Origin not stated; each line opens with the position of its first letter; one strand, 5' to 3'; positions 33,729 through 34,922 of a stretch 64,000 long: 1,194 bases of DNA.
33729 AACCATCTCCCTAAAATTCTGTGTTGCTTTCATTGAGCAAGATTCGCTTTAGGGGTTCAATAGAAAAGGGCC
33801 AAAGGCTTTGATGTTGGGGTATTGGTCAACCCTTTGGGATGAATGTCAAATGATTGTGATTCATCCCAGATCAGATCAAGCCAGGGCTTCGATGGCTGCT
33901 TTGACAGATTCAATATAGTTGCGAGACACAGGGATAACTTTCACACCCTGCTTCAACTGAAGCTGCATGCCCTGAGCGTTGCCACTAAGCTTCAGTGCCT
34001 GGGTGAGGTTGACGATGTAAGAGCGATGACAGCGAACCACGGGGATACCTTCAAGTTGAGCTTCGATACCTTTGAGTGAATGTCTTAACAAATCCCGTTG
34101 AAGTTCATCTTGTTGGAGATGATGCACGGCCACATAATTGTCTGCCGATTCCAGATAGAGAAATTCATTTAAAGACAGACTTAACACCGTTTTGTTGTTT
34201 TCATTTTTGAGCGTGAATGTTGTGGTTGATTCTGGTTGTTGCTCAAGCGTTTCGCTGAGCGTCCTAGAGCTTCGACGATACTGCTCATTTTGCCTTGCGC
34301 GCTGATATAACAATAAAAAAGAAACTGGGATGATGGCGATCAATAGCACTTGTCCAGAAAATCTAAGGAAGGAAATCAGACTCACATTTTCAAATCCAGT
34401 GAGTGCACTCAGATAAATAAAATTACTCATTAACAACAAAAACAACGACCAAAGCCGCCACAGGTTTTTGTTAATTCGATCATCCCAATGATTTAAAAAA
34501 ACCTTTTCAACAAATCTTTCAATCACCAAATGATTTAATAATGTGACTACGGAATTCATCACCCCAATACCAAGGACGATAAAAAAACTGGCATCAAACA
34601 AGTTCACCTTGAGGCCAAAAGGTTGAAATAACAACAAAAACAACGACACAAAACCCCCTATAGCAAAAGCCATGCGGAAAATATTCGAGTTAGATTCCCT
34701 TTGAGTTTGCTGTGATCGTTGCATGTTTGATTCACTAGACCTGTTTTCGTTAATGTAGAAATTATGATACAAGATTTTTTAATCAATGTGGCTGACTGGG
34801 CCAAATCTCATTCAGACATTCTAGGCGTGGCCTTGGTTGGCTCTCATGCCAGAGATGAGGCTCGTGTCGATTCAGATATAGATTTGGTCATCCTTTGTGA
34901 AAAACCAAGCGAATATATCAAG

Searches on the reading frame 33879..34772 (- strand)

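Call 70: search_protein_families(library=pfam, proteins=[window:33879-34772:-], max_evalue=0.00001)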
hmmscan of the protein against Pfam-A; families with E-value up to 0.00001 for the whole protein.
window:33879-34772:- (298 aa): 1 family
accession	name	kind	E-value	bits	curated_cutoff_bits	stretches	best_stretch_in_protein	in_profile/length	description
PF04397.21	LytTR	-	1.1e-15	58.1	22.6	1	197-294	4-97/98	LytTr DNA-binding domain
